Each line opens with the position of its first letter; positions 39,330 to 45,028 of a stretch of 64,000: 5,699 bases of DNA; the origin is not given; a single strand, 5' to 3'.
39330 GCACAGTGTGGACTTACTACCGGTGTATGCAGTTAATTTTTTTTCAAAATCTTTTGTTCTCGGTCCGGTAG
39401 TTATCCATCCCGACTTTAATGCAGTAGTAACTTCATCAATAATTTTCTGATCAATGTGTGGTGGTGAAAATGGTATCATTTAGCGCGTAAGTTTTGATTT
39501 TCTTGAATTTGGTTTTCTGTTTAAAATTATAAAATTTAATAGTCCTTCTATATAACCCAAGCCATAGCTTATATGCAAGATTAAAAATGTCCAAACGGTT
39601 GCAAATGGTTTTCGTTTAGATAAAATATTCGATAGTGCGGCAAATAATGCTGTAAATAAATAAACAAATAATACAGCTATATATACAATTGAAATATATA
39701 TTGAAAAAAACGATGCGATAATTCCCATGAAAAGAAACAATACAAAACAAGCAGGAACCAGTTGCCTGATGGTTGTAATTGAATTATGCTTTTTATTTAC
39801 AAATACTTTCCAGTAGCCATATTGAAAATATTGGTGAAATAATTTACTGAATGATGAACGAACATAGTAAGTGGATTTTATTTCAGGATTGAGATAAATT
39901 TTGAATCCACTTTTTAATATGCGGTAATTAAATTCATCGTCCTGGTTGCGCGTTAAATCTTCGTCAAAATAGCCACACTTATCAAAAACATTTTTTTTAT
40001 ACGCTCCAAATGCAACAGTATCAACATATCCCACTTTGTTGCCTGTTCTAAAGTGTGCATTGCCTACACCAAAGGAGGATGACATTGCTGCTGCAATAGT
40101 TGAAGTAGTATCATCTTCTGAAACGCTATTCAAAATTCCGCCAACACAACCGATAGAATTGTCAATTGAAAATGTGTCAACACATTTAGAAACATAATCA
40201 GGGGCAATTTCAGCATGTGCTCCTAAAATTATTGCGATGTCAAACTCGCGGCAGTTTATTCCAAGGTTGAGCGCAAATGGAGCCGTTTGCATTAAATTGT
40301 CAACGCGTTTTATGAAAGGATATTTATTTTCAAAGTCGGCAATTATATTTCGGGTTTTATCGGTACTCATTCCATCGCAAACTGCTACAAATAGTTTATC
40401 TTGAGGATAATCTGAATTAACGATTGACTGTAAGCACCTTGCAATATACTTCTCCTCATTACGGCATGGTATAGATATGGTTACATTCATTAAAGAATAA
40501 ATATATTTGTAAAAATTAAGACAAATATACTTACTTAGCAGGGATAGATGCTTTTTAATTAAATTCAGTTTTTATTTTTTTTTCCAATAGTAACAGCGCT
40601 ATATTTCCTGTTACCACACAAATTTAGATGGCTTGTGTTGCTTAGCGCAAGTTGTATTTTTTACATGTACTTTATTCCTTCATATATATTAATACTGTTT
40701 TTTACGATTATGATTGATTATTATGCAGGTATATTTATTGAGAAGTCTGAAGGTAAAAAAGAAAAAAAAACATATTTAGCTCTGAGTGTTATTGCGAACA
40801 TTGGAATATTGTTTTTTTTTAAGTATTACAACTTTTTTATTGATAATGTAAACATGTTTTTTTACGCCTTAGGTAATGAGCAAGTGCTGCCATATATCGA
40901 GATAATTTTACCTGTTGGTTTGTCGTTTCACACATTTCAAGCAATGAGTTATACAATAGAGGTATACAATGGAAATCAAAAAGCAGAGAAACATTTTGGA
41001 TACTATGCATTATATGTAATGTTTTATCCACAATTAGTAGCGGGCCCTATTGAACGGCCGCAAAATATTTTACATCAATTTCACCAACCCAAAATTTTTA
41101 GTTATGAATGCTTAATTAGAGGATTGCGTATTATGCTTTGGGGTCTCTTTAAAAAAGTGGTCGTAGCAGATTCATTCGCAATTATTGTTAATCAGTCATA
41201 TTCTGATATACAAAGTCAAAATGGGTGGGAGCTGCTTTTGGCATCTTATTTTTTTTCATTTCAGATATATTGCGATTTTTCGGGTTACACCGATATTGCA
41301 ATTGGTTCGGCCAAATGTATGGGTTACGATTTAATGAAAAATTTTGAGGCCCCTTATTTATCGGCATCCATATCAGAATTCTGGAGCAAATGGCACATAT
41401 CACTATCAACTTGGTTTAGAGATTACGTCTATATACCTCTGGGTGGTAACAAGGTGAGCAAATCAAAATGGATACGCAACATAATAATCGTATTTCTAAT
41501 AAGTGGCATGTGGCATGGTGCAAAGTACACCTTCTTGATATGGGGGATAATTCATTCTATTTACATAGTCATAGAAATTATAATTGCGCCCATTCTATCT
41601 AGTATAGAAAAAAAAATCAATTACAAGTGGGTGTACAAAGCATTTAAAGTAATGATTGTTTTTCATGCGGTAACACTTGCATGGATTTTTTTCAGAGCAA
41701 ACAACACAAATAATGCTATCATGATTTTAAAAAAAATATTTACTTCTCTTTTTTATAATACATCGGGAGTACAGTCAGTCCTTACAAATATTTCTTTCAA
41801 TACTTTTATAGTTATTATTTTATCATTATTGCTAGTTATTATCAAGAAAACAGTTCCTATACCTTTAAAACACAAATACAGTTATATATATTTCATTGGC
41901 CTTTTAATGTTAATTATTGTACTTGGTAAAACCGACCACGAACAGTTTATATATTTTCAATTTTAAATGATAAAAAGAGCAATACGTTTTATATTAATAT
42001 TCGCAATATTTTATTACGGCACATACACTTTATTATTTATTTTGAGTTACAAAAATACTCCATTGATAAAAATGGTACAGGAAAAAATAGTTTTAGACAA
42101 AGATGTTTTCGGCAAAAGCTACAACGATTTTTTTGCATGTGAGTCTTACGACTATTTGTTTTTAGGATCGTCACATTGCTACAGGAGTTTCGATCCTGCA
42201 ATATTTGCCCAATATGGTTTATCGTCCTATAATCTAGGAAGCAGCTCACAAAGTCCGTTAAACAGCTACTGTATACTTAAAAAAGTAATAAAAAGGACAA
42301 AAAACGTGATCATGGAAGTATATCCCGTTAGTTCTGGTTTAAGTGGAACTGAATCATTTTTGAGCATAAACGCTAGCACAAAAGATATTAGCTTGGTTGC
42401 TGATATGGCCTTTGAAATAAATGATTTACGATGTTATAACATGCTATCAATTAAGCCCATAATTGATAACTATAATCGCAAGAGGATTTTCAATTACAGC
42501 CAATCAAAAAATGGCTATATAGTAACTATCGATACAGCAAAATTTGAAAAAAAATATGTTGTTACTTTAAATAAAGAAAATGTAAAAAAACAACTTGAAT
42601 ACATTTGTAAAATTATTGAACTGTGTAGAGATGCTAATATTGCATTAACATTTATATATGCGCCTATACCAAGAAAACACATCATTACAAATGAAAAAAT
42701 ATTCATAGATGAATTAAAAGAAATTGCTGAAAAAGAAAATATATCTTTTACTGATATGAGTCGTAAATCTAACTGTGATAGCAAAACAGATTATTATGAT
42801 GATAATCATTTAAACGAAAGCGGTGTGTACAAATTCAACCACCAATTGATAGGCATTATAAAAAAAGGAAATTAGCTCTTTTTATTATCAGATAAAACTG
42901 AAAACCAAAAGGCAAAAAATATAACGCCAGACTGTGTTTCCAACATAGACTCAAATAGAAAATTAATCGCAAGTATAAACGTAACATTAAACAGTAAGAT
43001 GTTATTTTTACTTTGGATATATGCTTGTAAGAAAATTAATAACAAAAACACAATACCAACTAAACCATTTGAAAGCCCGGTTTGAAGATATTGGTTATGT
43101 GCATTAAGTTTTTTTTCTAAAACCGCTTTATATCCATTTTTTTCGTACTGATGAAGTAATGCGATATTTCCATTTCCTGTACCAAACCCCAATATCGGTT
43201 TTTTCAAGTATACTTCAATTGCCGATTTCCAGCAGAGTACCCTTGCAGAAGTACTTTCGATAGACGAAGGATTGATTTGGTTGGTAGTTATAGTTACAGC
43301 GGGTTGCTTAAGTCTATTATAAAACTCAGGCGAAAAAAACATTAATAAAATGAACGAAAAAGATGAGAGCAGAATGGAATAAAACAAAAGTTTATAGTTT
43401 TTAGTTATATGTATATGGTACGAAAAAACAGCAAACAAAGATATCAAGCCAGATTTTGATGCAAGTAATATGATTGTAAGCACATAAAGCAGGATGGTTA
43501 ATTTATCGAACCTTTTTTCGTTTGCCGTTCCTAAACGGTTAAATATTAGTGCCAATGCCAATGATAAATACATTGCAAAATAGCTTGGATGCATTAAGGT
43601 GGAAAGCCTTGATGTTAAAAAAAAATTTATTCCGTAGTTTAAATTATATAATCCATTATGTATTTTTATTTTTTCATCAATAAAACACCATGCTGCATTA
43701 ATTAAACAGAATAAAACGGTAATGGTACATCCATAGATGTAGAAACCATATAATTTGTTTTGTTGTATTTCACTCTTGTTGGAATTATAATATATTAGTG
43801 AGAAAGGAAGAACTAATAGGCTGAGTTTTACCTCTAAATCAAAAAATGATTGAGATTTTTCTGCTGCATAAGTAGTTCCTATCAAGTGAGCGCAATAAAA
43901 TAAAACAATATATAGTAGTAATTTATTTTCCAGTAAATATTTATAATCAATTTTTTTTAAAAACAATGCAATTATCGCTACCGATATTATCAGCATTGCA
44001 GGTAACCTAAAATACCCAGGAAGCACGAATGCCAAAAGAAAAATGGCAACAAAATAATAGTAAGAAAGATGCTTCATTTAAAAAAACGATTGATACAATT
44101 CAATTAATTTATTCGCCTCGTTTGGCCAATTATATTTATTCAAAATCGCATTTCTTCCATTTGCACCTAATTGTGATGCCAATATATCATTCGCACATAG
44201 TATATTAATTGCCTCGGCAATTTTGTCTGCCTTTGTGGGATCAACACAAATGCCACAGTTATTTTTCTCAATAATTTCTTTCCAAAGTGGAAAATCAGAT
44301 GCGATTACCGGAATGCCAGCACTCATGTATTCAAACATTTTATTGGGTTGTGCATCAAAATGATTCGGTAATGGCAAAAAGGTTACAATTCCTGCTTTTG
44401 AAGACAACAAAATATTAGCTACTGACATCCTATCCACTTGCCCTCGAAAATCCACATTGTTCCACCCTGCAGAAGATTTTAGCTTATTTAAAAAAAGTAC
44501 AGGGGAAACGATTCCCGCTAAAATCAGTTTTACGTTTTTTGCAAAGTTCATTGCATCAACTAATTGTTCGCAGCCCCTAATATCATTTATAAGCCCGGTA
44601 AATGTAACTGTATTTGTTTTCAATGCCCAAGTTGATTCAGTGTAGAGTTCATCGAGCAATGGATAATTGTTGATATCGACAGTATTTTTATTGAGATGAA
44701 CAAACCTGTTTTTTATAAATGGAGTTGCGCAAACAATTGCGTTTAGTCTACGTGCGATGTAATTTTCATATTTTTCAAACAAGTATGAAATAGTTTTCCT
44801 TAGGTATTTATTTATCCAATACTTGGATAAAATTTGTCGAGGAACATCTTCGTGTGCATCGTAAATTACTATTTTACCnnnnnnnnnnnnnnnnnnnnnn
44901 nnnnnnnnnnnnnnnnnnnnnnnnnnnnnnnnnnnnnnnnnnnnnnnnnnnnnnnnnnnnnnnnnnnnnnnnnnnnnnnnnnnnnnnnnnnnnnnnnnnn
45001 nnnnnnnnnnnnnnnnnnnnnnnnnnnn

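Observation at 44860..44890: GT4 glycosyltransferase split by a -1 frameshift in a short A-run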

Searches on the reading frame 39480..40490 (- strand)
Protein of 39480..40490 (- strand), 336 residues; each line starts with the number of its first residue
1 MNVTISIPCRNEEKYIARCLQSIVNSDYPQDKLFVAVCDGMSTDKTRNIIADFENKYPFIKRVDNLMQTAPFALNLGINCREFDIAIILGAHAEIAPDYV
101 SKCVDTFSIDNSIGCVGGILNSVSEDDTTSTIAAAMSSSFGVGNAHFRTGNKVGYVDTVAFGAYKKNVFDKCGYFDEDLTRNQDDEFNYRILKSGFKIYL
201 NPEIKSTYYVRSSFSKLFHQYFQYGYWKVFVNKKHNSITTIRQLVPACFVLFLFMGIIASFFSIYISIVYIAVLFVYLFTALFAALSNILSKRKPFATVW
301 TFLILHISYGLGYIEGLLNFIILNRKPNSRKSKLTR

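Call 38: search_protein_families(library=ncbifam, proteins=[window:39480-40490:-], max_evalue=0.001)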
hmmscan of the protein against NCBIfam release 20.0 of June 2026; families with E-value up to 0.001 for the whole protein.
window:39480-40490:- (336 aa): 16 families
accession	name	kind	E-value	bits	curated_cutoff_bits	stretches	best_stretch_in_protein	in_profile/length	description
TIGR03965.1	mycofact_glyco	equivalog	1.9e-19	69.9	280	1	2-277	75-346/467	mycofactocin biosynthesis glycosyltransferase MftF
TIGR03937.1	PgaC_IcaA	equivalog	1.8e-16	60.1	422.3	1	2-301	46-335/407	poly-beta-1,6-N-acetyl-D-glucosamine synthase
NF041875.1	EPS_EpsD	equivalog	1.1e-10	41.5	370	1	4-239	2-238/325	exopolysaccharide biosynthesis glycosyltransferase EpsD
TIGR03111.1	glyc2_xrt_Gpos1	hypoth_equivalog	7.6e-09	34.9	363.95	1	2-265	50-332/439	TIGR03111 family XrtG-associated glycosyltransferase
NF038299.1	EPS_HpsN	equivalog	8.2e-07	28.3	425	1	3-204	3-216/317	hormogonium polysaccharide biosynthesis glycosyltransferase HpsN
TIGR03469.1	HpnB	hypoth_equivalog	4.8e-06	25.8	379.25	1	2-61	45-103/386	hopene-associated glycosyltransferase HpnB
NF007482.0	PRK10073.1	equivalog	4.9e-06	25.8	423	1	3-98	8-101/334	glycosyltransferase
TIGR03472.1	HpnI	equivalog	9e-06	24.8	310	1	2-274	42-317/373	bacteriohopanetetrol glucosamine biosynthesis glycosyltransferase HpnI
TIGR04283.1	glyco_like_mftF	equivalog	4.2e-05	23.2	182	1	4-195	2-173/221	TIGR04283 family arsenosugar biosynthesis glycosyltransferase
NF038302.1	EPS_HpsE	equivalog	6.7e-05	22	300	0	1-122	1-126/307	hormogonium polysaccharide biosynthesis glycosyltransferase HpsE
TIGR04242.1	nodulat_NodC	equivalog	0.00014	21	550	1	3-130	50-178/395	chitooligosaccharide synthase NodC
NF045692.1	OglycostaseCruG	equivalog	0.00015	20.8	600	1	2-98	42-141/386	2'-O-glycosyltransferase CruG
NF041394.1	GtaseAglG_Halo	equivalog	0.00034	20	440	1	3-192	3-191/304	glucosyl-dolichyl phosphate glucuronosyltransferase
NF047683.1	TeichurnBiosyTuaG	equivalog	0.0007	19.3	400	0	3-62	8-65/252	teichuronic acid biosynthesis protein TuaG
NF053846.1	glyco_with_XrtP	equivalog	0.00072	18.3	520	0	7-65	47-102/440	XrtP-associated glycosyltransferase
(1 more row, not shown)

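Call 46: find_encoding_contigs(protein=window:39480-40490:-, flank=10000, max_places=10)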
Protein window:39480-40490:- (336 aa): no gene with exactly this product is on record in the collection.

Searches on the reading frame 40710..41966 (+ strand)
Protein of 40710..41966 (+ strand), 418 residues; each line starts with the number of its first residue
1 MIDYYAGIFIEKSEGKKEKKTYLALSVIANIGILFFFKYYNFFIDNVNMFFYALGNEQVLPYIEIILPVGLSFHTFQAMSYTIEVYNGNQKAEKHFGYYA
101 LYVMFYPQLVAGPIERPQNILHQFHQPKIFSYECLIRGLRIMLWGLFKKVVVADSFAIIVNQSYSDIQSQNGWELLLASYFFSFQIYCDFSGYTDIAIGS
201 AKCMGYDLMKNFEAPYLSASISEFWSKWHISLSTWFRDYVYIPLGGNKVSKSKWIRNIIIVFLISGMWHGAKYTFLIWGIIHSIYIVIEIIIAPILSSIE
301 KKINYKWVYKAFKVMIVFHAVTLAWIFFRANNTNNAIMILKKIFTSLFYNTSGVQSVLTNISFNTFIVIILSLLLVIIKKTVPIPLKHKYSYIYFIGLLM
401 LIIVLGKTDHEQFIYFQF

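Call 48: find_encoding_contigs(protein=window:40710-41966:+, flank=10000, max_places=10)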
Protein window:40710-41966:+ (418 aa): 1 contig read that carries it; 1 place shown.
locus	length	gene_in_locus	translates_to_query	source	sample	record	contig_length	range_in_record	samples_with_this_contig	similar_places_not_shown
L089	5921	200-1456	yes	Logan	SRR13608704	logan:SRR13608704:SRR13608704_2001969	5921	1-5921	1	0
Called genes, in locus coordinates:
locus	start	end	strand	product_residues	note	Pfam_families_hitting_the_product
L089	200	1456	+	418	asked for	PF03062:MBOAT, PF13813:MBOAT_2 (weak)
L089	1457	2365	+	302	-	-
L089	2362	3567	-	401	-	PF04932:Wzy_C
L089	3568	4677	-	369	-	PF13439:Glyco_transf_4, PF00534:Glycos_transf_1, PF13692:Glyco_trans_1_4, PF13524:Glyco_trans_1_2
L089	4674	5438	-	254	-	PF00977:His_biosynth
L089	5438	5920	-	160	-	?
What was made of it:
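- Only one other assembly covers the MBOAT site (call 48).
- Tried and rejected: The MBOAT site is therefore covered by only one other assembly (call 48).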

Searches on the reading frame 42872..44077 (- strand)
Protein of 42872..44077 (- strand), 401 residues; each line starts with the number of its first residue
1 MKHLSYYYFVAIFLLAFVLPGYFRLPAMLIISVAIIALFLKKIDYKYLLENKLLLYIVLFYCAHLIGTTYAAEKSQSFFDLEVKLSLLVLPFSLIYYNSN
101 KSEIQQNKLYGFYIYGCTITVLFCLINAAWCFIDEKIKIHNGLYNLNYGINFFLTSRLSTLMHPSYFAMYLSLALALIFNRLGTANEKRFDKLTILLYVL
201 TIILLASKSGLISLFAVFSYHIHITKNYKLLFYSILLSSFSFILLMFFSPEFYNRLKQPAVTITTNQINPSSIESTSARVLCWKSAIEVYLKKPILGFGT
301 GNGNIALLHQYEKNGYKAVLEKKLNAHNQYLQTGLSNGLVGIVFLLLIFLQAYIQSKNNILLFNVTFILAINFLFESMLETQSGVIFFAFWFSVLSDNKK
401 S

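Call 33: find_encoding_contigs(protein=window:42872-44077:-, flank=10000, max_places=10)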
Protein window:42872-44077:- (401 aa): 1 contig read that carries it; 1 place shown.
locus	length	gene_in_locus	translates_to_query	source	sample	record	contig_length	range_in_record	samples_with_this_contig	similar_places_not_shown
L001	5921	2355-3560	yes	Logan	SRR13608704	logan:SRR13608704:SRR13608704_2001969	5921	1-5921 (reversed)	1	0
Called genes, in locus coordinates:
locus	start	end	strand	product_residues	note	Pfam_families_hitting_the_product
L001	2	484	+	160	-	?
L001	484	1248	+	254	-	PF00977:His_biosynth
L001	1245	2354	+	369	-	PF13439:Glyco_transf_4, PF00534:Glycos_transf_1, PF13692:Glyco_trans_1_4, PF13524:Glyco_trans_1_2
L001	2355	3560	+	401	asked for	PF04932:Wzy_C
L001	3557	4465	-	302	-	-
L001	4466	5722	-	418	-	PF03062:MBOAT, PF13813:MBOAT_2 (weak)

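Call 38: search_protein_families(library=ncbifam, proteins=[window:42872-44077:-], max_evalue=0.001)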
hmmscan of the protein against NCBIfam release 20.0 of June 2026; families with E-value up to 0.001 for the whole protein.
window:42872-44077:- (401 aa): 0 families

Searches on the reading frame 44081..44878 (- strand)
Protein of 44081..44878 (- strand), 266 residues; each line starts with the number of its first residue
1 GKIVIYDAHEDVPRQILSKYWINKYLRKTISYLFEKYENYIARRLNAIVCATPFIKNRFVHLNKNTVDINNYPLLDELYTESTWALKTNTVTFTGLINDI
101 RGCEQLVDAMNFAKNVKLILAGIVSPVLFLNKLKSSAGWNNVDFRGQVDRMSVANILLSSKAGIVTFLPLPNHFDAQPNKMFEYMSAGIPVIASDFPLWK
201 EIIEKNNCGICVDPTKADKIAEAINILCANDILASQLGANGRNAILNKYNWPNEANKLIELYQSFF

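Call 8: search_protein_families(library=pfam, proteins=[window:44081-44878:-], max_evalue=0.01)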
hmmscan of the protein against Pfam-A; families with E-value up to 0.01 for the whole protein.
seq(266 aa): 3 families
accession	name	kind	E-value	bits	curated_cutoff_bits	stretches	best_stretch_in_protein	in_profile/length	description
PF00534.26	Glycos_transf_1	-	7.3e-17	61.9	26.4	1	83-243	10-171/172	Glycosyl transferases group 1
PF13692.12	Glyco_trans_1_4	-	4.7e-15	56.5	27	1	89-229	2-141/142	Glycosyl transferases group 1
PF13524.12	Glyco_trans_1_2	-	2.7e-09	37.6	25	1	115-259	14-143/144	Glycosyl transferase-like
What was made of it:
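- Closest known: Retaining GT4-family GT-B glycosyltransferases of polysaccharide loci. Same: The repaired protein has the Pfam Glyco_transf_4 and Glycos_transf_1 domains (call 8).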
